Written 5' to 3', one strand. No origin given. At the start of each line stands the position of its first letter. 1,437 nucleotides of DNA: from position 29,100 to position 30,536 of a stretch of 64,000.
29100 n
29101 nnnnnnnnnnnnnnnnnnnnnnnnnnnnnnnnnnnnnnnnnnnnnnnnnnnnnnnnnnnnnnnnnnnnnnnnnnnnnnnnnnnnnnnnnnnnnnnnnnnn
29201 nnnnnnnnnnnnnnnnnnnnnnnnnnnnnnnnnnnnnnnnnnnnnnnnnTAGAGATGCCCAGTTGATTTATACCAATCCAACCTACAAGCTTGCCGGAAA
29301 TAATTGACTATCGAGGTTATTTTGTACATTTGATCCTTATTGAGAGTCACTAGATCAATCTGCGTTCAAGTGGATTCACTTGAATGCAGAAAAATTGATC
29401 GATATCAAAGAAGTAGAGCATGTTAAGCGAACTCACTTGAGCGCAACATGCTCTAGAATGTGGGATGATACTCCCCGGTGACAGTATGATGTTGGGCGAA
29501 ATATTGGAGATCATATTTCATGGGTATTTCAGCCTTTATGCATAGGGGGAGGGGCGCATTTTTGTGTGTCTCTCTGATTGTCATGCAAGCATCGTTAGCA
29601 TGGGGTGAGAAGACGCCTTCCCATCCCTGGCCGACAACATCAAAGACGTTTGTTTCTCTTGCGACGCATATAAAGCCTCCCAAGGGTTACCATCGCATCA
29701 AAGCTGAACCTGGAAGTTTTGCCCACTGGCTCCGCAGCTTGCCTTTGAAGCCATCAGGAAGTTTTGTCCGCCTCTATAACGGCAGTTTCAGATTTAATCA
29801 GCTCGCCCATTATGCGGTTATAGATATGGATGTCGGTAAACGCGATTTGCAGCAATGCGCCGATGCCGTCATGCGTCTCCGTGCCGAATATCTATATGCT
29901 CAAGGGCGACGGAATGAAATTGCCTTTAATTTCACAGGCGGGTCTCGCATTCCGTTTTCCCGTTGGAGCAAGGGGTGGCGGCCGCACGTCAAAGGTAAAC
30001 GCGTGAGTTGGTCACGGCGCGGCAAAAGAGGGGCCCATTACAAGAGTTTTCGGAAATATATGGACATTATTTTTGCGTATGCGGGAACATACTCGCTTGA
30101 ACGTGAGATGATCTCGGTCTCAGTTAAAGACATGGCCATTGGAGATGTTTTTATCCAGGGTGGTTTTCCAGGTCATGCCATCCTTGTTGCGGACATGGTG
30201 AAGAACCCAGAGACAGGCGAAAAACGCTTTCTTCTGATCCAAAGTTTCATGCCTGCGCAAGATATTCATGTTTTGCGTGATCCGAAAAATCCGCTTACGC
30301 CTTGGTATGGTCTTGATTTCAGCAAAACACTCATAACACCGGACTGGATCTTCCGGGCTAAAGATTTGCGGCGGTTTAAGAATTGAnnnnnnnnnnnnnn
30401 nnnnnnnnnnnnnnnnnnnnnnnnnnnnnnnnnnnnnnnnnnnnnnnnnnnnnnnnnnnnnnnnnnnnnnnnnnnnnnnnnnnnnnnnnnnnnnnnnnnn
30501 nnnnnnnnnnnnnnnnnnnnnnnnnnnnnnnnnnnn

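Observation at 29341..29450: Second repeat family: a two-hairpin element whose copies differ by compensatory base-pair changes, as in a structured RNA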

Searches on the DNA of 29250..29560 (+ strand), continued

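Call 76: search_dna_similar(query=L182:1-1507:+, collection=plasmids, mode=near, max_rows=25)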
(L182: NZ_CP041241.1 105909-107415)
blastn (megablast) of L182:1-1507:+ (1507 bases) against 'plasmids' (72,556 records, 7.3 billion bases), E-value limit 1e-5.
Records with a match: 20; places in all: 23; records where one place covers at least 80% of the query: 1.
Best place of each record, by identity: >=99% 1; 95-99% 1; 90-95% 1; 80-90% 17.
By first word of the organism name: Sinorhizobium 20.
By predicted mobility (MOB-suite, as given by PLSDB): conjugative 15; non-mobilizable 5.
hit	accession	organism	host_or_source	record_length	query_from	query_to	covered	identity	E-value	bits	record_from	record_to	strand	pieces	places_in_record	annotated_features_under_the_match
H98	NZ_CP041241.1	Sinorhizobium mexicanum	Acaciella angustissima,cell culture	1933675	1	1507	100%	100.0%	0e+0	2784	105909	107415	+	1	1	none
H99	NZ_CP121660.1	Sinorhizobium terangae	Desmanthus virgatus,cell culture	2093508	1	1430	75%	89.2%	0e+0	1411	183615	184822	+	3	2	none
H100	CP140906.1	Sinorhizobium medicae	Medicago lupulina,whole organism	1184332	1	1156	59%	81.4%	9e-135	719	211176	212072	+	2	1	hypothetical protein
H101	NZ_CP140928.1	Sinorhizobium medicae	Medicago lupulina,whole organism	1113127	1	1156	59%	81.4%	9e-135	719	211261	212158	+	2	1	record has no annotation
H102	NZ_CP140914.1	Sinorhizobium medicae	Medicago lupulina,whole organism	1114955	1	1156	59%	81.4%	9e-135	719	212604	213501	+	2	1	record has no annotation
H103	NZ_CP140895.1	Sinorhizobium medicae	Medicago lupulina,whole organism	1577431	1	1156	59%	81.4%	9e-135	719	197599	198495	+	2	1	record has no annotation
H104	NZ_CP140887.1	Sinorhizobium medicae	Medicago lupulina,whole organism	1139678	1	1156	59%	81.4%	9e-135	719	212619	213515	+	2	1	none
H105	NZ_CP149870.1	Sinorhizobium medicae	Melilotus albus,Cell Culture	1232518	1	1156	59%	81.4%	9e-135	719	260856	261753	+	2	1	record has no annotation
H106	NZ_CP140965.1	Sinorhizobium medicae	Medicago lupulina,whole organism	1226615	1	1156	59%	81.4%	9e-135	719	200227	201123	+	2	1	record has no annotation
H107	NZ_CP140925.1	Sinorhizobium medicae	Medicago lupulina,whole organism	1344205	1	1156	59%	81.4%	9e-135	718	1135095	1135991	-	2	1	record has no annotation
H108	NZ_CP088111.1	Sinorhizobium medicae WSM1115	cell culture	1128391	1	1156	59%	81.4%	9e-135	718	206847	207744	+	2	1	record has no annotation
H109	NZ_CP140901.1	Sinorhizobium medicae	Medicago lupulina,whole organism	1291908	1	1156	59%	81.4%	9e-135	718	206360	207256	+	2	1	record has no annotation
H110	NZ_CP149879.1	Sinorhizobium medicae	Medicago sativa,Cell Culture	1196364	1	1156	59%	81.4%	9e-135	718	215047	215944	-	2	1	record has no annotation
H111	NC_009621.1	Sinorhizobium medicae WSM419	-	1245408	1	1156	59%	81.3%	4e-133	713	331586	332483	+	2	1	record has no annotation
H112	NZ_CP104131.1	Sinorhizobium sp. K101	Phaseolus vulgaris,cell ...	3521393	1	589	39%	85.1%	4e-168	599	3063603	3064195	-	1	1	none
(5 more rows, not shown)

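Call 77: get_annotated_region(hit=H77, flank=0)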
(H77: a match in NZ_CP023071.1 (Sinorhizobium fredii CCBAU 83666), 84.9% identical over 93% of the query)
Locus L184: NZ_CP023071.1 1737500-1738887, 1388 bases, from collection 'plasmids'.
description: Sinorhizobium fredii CCBAU 83666 plasmid pSF83666b, complete sequence
organism: Sinorhizobium fredii CCBAU 83666 (NCBI taxid 1128334)
taxonomy: Bacteria; Pseudomonadota; Alphaproteobacteria; Hyphomicrobiales; Rhizobiaceae; Sinorhizobium; Sinorhizobium fredii; Sinorhizobium fredii CCBAU 83666
host: -; source: G.max,nodule; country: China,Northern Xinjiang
typing (MOB-suite, as given by PLSDB): conjugative; relaxase MOBQ; mating-pair formation MPF_T
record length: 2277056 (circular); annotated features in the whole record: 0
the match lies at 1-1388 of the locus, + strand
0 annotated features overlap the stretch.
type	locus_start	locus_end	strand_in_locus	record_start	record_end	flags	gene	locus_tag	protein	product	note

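Call 78: get_annotated_region(hit=H76, flank=0)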
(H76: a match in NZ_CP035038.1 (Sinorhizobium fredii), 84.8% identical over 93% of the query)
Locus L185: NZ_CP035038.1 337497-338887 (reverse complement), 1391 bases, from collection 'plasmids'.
description: Sinorhizobium fredii strain SMH12 plasmid psfSMH12a, complete sequence
organism: Sinorhizobium fredii (NCBI taxid 380)
taxonomy: Bacteria; Pseudomonadota; Alphaproteobacteria; Hyphomicrobiales; Rhizobiaceae; Sinorhizobium; Sinorhizobium fredii
host: -; source: single cell,soil; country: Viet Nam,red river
typing (MOB-suite, as given by PLSDB): conjugative; relaxase MOBQ; mating-pair formation MPF_T
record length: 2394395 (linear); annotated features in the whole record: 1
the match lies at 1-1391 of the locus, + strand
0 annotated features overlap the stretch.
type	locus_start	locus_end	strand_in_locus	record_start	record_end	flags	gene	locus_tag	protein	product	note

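Call 87: search_rna_families(source=L057, start=1450, end=1660, threshold=evalue, max_evalue=1)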
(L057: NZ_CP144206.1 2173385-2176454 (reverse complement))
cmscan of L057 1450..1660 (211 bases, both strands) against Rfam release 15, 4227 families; matches with E-value up to 1: 3.
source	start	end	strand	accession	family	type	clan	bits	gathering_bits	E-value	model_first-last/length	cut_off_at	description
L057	1504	1550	-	RF03650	mir-1290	Gene; miRNA;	-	20.6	82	0.057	1-76/76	no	mir-1290 microRNA precursor family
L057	1505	1546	-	RF00074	mir-29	Gene; miRNA;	-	18.5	46.7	0.15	1-70/70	no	mir-29 microRNA precursor family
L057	1492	1646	+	RF02600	BASRCI27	Gene; sRNA;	-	18.4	59.8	0.045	1-167/167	no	Brucella sRNA CI27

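Call 88: search_rna_families(source=L057, start=1470, end=1660, threshold=evalue, max_evalue=0.5, show_alignments=3)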
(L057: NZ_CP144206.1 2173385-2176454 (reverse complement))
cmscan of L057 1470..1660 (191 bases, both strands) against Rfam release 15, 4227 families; matches with E-value up to 0.5: 3.
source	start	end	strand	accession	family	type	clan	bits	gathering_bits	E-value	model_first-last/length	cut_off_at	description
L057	1504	1550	-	RF03650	mir-1290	Gene; miRNA;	-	20.6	82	0.052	1-76/76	no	mir-1290 microRNA precursor family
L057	1505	1546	-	RF00074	mir-29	Gene; miRNA;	-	18.5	46.7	0.14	1-70/70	no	mir-29 microRNA precursor family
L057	1492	1646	+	RF02600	BASRCI27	Gene; sRNA;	-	18.4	59.8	0.041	1-167/167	no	Brucella sRNA CI27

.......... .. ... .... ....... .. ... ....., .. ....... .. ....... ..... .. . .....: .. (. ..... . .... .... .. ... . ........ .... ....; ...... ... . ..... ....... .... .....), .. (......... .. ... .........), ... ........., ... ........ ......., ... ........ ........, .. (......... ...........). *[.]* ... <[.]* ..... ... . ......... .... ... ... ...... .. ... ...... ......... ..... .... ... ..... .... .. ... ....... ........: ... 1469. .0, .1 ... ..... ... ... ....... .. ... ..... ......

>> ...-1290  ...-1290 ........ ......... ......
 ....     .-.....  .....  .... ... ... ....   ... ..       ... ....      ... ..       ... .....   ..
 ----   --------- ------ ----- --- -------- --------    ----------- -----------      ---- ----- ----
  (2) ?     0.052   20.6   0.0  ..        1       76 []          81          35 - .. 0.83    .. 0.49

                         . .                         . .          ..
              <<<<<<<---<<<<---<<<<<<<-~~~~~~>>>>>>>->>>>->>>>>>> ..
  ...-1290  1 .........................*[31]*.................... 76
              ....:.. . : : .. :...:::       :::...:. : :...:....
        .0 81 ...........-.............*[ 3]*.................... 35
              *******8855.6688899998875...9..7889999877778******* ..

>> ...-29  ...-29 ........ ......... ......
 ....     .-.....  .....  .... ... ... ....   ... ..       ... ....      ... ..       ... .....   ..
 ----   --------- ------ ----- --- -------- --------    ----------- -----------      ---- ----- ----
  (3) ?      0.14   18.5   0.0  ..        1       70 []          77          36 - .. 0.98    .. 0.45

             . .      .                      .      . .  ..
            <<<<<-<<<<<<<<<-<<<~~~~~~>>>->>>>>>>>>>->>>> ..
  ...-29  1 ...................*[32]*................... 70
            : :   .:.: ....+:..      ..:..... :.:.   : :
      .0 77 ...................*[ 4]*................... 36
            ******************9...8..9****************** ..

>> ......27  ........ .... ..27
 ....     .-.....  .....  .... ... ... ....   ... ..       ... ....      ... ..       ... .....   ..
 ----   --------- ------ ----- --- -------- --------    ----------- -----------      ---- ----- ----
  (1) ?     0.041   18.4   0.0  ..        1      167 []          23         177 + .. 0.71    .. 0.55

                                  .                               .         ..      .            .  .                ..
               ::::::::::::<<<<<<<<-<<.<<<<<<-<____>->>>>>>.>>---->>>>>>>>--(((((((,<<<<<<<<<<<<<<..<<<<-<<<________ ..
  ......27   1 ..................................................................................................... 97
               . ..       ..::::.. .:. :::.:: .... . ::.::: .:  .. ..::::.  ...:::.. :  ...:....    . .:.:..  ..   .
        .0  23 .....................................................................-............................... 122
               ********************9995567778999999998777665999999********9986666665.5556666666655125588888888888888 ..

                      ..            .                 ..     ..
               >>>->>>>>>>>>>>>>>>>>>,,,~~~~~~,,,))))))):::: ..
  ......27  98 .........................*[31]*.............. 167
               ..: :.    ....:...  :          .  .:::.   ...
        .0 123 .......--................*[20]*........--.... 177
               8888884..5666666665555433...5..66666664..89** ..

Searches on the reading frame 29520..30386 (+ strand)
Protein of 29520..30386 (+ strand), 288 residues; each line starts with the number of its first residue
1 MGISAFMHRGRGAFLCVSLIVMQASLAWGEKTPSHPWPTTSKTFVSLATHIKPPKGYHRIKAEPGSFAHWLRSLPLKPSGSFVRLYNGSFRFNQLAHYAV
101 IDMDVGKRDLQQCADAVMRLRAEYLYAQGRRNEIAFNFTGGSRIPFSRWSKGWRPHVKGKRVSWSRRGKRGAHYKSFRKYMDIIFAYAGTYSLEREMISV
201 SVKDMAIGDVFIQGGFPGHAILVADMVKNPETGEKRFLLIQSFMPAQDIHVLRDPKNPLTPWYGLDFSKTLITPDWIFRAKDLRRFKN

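Call 23: find_encoding_contigs(protein=window:29520-30386:+, flank=3000, max_places=6)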
Protein window:29520-30386:+ (288 aa): no gene with exactly this product is on record in the collection.

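Call 26: find_homologous_proteins(query=window:29520-30386:+)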
Query window:29520-30386:+ (288 aa): 7961 proteins with E <= 0.001 among 8000 candidates; the best 120 are listed.
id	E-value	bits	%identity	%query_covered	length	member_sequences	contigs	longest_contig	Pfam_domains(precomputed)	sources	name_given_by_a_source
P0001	7.3e-198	674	100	100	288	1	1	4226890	PF16138.11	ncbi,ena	-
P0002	5.1e-123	428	66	94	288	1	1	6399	PF16138.11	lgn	-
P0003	2.1e-117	410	63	95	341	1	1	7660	PF16138.11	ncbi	-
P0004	3.5e-117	409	63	91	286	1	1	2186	PF16138.11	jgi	-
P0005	5.1e-117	409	66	90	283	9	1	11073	PF16138.11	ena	-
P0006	1.8e-116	407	63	94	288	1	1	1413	PF16138.11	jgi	jgi:hypothetical protein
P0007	5.9e-111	389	64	89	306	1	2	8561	PF16138.11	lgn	-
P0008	1.3e-103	365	60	97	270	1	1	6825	PF16138.11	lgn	-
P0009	6.5e-99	349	61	89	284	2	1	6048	PF16138.11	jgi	-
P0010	6.5e-99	349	59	88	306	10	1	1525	PF16138.11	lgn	-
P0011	5.1e-98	346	60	90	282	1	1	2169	PF16138.11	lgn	-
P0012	1.6e-97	345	60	87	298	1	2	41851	PF16138.11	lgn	-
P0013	4.1e-97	343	61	88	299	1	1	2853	PF16138.11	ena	-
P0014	4.6e-97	343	58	88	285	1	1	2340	PF16138.11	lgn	-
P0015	1.2e-96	342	57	97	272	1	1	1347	PF16138.11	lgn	-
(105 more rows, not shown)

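Call 27: find_encoding_contigs(protein=P0001, flank=10000, max_places=4)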
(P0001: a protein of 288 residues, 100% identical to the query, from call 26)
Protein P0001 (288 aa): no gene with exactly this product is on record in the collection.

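Call 28: list_cluster_members(proteins=[P0001])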
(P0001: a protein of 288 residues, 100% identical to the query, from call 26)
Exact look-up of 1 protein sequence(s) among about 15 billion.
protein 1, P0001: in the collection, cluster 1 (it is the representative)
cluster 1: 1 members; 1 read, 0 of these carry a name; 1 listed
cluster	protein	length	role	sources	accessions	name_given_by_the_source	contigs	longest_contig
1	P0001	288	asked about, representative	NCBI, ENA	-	-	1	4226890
